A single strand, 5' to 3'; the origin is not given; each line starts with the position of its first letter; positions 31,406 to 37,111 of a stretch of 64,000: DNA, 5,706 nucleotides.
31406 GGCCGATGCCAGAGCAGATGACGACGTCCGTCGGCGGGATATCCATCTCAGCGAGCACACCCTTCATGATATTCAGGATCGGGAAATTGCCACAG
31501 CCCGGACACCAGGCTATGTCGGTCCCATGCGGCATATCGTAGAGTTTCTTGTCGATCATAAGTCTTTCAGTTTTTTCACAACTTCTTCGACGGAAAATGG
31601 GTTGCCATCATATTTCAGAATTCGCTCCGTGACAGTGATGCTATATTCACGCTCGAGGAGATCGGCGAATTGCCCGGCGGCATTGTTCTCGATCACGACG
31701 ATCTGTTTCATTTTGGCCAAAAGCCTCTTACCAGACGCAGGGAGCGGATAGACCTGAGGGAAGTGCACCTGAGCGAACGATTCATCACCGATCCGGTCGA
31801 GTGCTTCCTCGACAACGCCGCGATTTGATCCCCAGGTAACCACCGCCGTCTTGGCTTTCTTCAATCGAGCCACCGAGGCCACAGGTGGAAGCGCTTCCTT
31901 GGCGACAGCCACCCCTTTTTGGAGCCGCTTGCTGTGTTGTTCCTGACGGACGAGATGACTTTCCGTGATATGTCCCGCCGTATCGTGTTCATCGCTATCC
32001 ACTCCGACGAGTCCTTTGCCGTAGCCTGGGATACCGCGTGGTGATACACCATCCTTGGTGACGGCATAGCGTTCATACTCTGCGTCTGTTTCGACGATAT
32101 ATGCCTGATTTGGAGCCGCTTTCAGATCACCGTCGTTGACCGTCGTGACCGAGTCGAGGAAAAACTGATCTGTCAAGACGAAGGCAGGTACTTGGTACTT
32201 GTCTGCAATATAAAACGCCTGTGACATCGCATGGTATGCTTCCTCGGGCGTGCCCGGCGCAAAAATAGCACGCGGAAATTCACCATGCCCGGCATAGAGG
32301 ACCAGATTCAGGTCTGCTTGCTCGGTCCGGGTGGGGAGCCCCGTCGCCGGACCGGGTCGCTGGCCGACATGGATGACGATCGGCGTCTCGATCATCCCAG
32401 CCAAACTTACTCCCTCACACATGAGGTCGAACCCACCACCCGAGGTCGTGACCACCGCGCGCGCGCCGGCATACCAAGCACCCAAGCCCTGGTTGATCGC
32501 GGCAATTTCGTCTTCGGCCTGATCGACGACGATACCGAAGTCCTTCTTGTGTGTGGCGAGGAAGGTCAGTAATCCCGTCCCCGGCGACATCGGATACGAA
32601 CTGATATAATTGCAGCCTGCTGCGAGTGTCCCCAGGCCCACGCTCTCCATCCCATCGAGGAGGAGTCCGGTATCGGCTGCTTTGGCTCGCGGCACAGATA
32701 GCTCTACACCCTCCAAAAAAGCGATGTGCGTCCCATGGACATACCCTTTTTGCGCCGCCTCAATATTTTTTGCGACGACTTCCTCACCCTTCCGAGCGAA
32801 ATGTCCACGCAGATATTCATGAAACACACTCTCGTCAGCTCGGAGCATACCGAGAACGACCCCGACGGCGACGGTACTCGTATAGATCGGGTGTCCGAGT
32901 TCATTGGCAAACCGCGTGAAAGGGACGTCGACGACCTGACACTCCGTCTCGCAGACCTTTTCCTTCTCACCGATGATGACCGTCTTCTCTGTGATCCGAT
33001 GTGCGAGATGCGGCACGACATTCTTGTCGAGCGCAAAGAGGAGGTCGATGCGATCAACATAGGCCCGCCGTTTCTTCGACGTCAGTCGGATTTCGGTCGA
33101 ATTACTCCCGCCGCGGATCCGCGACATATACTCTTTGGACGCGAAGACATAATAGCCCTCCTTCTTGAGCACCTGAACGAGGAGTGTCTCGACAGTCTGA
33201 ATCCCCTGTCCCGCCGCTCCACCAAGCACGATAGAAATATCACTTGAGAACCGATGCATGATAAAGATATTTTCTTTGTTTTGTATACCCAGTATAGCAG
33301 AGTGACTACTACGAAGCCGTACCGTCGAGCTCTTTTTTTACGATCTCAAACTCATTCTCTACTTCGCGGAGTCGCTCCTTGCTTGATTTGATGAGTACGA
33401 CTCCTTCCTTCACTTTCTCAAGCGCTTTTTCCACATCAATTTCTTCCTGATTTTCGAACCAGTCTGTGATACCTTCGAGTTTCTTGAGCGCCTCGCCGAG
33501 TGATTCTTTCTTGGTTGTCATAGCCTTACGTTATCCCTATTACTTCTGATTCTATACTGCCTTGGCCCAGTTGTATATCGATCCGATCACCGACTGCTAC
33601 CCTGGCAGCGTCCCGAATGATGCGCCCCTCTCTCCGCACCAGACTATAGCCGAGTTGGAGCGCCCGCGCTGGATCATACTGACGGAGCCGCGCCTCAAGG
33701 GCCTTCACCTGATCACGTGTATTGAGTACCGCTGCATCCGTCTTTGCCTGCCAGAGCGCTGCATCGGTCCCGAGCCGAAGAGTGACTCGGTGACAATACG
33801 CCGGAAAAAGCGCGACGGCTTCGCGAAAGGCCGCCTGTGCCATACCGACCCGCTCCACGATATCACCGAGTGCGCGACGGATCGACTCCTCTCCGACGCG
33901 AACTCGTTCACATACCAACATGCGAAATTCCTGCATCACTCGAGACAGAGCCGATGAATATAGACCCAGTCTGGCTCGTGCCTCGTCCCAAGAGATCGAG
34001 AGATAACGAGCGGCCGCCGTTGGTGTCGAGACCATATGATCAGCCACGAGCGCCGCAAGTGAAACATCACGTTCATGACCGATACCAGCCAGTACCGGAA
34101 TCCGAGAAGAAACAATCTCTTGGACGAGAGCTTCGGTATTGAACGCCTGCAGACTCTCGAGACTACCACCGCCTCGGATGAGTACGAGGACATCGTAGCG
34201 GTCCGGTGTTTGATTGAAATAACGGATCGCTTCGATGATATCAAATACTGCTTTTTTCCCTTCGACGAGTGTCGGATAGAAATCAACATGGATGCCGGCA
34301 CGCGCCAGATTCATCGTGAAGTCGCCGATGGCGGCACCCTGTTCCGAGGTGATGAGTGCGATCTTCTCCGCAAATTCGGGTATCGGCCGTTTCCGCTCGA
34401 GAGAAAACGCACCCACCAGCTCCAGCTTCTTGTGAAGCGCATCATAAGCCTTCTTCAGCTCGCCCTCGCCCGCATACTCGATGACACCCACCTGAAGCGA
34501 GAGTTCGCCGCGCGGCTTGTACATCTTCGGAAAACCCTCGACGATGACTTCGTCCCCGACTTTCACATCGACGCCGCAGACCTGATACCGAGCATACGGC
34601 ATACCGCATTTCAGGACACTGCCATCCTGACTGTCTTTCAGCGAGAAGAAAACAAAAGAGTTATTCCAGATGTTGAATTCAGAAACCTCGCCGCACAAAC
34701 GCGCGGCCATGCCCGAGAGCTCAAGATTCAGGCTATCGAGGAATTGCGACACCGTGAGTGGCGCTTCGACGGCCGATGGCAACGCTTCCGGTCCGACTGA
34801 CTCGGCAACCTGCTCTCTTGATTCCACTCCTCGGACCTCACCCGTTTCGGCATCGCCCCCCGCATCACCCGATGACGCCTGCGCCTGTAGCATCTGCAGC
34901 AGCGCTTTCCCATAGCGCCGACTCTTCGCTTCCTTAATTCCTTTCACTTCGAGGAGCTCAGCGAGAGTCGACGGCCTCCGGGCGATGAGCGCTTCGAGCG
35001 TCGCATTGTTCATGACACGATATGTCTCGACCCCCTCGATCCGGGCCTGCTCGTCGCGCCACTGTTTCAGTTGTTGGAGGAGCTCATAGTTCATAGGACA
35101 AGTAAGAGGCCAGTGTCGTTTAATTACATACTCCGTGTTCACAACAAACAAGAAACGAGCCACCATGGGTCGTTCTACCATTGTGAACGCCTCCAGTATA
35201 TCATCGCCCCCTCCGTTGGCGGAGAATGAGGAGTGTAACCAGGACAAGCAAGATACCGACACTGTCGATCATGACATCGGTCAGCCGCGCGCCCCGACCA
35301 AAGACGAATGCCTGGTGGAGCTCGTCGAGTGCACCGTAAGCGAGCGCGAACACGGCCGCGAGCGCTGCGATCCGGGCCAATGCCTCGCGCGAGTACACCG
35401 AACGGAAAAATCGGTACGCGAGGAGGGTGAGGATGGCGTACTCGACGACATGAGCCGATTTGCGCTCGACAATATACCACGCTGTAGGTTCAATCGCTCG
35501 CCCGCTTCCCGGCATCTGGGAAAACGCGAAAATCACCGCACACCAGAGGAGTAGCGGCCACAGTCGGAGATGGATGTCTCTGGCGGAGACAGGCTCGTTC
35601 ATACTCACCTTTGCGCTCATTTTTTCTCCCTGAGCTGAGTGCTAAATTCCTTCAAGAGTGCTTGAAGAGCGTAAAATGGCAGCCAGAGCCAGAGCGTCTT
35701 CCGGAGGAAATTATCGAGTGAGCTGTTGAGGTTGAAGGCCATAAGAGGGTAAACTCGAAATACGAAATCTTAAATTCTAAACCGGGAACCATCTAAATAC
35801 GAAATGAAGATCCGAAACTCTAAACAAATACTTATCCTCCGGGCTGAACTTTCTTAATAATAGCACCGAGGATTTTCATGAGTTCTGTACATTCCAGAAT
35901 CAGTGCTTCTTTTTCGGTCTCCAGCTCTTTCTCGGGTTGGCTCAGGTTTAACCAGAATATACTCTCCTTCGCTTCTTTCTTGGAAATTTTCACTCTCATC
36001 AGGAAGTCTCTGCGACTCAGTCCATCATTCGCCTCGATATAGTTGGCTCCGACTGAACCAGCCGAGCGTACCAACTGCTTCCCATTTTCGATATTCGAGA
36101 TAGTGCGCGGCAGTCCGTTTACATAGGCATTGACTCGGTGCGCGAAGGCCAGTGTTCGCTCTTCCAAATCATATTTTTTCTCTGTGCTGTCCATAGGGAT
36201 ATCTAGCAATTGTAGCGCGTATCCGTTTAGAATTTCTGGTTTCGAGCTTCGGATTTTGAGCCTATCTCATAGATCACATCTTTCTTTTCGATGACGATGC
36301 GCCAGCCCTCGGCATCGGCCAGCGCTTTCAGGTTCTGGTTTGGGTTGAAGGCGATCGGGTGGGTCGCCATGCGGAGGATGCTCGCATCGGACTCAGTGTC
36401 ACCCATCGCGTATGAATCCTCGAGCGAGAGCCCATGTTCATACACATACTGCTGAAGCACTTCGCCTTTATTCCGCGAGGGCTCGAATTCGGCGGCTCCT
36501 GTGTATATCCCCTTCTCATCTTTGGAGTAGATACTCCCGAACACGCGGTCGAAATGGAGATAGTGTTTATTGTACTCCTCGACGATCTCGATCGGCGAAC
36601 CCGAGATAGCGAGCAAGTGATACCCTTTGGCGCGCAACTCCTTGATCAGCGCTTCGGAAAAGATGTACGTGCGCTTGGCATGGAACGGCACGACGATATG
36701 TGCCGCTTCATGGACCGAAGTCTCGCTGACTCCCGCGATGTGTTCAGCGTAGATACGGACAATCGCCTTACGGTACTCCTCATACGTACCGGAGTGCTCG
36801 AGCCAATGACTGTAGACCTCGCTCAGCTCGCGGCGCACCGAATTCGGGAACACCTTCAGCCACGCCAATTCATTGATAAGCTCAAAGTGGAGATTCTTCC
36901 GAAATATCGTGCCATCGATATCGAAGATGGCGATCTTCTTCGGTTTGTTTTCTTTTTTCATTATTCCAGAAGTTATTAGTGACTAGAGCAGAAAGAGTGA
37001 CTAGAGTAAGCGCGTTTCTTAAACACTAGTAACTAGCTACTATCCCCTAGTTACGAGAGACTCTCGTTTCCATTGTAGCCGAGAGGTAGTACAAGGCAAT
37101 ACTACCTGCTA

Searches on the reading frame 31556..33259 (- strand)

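Call 23: search_protein_families(library=pfam, max_evalue=0.001, proteins=[window:31556-33259:-])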
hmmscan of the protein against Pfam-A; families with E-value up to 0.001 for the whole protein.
window:31556-33259:- (567 aa): 2 families
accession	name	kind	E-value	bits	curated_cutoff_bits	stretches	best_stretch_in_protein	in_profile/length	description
PF01855.24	POR_N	-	1.4e-49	169.3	27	1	210-436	2-222/231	Pyruvate flavodoxin/ferredoxin oxidoreductase, thiamine diP-bdg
PF01558.24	POR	-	1.5e-31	110.3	27.4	1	16-173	1-172/173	Pyruvate ferredoxin/flavodoxin oxidoreductase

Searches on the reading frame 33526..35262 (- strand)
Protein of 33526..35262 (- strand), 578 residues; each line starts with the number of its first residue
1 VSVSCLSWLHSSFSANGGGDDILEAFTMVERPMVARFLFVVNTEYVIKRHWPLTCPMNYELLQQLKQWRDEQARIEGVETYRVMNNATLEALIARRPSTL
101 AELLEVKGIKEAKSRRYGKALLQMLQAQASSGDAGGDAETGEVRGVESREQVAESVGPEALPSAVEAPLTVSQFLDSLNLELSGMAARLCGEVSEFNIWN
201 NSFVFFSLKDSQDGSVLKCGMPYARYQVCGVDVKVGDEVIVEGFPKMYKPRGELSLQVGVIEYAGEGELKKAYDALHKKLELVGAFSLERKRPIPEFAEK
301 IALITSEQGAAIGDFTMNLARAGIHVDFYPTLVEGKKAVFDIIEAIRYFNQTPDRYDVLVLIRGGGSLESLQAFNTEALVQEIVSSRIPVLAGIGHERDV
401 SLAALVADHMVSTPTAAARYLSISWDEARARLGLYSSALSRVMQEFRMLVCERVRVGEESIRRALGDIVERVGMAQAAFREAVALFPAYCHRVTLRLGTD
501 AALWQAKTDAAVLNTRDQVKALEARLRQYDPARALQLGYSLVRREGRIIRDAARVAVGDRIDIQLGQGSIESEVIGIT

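Call 23: search_protein_families(library=pfam, max_evalue=0.001, proteins=[window:33526-35262:-])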
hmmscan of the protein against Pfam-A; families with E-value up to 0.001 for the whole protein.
window:33526-35262:- (578 aa): 3 families
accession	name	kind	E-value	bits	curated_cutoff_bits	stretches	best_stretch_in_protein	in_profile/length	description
PF02601.20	Exonuc_VII_L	-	2.3e-64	218.3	35.9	1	286-572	2-314/315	Exonuclease VII, large subunit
PF00570.28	HRDC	-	7.5e-20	71.1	23.8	1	60-124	3-67/68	HRDC domain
PF13742.12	tRNA_anti_2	-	5.2e-11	43.1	27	1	170-261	2-94/95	OB-fold nucleic acid binding domain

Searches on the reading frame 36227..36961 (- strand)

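Call 23: search_protein_families(library=pfam, max_evalue=0.001, proteins=[window:36227-36961:-])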
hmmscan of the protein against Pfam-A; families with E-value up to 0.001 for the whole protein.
window:36227-36961:- (244 aa): 3 families
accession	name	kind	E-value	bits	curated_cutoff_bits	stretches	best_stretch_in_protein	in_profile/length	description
PF12710.13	HAD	-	9.2e-18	65.8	27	1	11-197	1-189/189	haloacid dehalogenase-like hydrolase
PF00702.32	Hydrolase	-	8e-11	43.1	26.4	1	9-199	2-190/191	haloacid dehalogenase-like hydrolase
PF08282.18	Hydrolase_3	-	8e-07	29.5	20.9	1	162-216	185-240/255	haloacid dehalogenase-like hydrolase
